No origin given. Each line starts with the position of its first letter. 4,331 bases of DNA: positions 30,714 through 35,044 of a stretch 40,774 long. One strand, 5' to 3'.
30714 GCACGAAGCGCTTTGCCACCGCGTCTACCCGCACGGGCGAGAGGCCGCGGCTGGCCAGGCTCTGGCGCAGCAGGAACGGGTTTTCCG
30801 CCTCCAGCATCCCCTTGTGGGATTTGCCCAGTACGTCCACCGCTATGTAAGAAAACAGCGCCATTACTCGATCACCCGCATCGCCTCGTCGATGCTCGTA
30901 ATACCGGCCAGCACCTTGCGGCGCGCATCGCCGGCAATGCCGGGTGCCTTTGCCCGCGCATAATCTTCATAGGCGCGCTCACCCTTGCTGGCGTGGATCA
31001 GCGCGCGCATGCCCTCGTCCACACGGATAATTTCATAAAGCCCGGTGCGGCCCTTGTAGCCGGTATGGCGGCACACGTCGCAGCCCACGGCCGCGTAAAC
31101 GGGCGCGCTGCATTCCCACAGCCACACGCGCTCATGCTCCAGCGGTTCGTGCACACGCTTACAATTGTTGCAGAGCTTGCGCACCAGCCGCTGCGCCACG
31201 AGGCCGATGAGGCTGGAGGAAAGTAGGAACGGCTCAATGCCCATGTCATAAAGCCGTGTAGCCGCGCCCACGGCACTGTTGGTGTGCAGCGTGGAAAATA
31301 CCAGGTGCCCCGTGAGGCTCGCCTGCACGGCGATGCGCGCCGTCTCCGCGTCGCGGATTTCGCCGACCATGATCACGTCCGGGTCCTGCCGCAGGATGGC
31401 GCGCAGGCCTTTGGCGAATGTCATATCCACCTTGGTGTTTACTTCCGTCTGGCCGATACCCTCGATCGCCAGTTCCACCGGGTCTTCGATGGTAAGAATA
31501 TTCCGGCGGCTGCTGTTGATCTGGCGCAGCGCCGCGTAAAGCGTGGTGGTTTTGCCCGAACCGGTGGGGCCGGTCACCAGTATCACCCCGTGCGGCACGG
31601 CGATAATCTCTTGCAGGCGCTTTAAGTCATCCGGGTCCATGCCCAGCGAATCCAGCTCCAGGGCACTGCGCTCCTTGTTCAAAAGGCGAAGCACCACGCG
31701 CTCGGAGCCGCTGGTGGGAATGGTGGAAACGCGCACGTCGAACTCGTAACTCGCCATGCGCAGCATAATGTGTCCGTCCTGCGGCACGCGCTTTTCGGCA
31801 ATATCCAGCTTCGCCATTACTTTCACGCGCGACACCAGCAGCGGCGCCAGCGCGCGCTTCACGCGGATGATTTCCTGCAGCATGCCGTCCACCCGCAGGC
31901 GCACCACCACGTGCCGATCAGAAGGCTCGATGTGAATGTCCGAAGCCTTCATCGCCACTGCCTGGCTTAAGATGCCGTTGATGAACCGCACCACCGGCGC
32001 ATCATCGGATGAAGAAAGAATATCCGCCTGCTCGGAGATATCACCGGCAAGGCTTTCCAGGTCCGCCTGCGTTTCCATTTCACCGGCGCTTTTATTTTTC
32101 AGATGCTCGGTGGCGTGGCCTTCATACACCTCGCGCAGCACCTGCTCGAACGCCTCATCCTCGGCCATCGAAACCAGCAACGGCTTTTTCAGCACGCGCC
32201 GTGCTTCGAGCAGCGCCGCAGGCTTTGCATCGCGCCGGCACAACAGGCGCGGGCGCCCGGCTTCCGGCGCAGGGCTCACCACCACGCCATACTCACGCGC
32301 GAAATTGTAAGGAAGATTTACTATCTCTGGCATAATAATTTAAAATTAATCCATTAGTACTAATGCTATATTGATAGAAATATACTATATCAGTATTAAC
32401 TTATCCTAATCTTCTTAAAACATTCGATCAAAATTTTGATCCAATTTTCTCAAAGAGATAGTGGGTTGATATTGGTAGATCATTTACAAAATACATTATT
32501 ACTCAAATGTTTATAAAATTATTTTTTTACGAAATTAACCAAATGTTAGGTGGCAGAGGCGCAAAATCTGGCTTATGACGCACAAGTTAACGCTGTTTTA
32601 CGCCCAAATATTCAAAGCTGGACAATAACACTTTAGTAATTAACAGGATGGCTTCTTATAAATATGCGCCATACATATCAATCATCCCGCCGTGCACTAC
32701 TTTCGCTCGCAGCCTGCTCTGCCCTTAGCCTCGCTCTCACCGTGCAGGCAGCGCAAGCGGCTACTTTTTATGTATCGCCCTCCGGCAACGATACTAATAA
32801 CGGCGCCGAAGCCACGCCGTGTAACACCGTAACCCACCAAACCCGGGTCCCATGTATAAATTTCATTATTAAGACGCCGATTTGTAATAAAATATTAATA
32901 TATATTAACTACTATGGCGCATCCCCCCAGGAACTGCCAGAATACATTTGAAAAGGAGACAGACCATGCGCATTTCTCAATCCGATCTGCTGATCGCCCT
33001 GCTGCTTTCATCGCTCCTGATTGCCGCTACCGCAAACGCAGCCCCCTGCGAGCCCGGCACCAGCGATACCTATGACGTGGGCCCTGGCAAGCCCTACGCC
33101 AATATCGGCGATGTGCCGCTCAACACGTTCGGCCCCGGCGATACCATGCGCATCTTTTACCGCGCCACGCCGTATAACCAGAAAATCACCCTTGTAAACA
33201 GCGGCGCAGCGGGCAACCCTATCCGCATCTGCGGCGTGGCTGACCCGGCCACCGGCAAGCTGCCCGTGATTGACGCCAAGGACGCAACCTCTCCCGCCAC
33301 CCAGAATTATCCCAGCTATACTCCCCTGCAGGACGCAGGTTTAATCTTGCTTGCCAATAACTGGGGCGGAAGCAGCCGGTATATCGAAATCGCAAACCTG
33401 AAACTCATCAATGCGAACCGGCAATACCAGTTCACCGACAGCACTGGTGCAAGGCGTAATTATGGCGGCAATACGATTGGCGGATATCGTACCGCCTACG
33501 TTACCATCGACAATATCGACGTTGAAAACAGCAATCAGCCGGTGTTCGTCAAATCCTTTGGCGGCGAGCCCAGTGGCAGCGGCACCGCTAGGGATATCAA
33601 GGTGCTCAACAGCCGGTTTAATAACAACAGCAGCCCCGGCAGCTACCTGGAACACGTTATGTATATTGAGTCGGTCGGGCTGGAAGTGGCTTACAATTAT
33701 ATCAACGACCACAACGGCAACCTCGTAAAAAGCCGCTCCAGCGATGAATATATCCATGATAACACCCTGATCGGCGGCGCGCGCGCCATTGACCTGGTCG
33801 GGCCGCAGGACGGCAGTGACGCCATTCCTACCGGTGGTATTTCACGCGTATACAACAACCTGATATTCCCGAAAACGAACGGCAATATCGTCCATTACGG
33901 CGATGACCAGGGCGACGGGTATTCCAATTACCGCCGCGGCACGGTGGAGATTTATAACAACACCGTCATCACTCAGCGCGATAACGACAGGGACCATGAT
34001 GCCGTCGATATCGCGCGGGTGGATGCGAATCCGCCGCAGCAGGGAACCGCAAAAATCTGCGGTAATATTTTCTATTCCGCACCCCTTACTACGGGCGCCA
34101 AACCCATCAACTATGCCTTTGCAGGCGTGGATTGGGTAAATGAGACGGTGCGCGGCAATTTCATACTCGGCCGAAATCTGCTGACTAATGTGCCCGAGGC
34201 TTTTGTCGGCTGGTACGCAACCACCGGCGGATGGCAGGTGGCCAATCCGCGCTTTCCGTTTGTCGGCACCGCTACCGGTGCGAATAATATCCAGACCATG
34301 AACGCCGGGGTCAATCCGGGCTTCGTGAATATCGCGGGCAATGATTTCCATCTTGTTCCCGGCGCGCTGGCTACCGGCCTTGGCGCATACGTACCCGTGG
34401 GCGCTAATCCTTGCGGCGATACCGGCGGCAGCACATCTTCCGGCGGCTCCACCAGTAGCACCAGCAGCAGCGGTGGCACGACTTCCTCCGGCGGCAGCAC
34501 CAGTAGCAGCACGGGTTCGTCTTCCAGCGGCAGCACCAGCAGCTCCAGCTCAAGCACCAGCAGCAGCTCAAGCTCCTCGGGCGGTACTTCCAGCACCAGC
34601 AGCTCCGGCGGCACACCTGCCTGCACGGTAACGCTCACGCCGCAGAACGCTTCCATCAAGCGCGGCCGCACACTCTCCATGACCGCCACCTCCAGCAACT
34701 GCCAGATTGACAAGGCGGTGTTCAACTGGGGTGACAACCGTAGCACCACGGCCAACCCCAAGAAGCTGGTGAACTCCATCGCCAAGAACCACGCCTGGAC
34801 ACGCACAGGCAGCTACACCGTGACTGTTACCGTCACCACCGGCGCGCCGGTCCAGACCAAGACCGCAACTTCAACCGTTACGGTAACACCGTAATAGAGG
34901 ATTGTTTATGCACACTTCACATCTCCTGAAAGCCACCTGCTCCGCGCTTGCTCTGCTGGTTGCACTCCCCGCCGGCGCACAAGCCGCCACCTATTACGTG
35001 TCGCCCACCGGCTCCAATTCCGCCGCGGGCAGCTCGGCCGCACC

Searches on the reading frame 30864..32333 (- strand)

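Call 64: search_protein_families(library=pfam, proteins=[window:30864-32333:-], max_evalue=0.001)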
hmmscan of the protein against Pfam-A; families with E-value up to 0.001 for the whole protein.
window:30864-32333:- (489 aa): 6 families
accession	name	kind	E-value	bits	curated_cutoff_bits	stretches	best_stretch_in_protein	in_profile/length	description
PF00437.27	T2SSE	-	2.4e-144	481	24.9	1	109-486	3-370/370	Type II/IV secretion system protein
PF22341.1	GSPE_N1E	-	3.6e-16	59.5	27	1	7-70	2-64/64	GSPII protein E, N1E domain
PF13191.12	AAA_16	-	0.00025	22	32.6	1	249-288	25-63/167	AAA ATPase domain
PF25199.1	nSTAND_NTPase5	-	0.0003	21.1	34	1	249-288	42-82/145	Novel STAND NTPase 5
PF13401.12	AAA_22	-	0.00044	21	27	0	248-285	5-42/130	AAA domain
PF13245.12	AAA_19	-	0.00094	19.8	25.1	0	243-283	4-42/134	AAA domain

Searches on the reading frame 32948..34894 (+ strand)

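Call 64: search_protein_families(library=pfam, proteins=[window:32948-34894:+], max_evalue=0.001)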
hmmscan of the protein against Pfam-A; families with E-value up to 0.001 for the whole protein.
window:32948-34894:+ (648 aa): 1 family
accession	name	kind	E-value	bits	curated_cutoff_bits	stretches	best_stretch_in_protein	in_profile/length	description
PF18911.6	PKD_4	-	2.5e-06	27.9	27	1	567-646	11-85/85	PKD domain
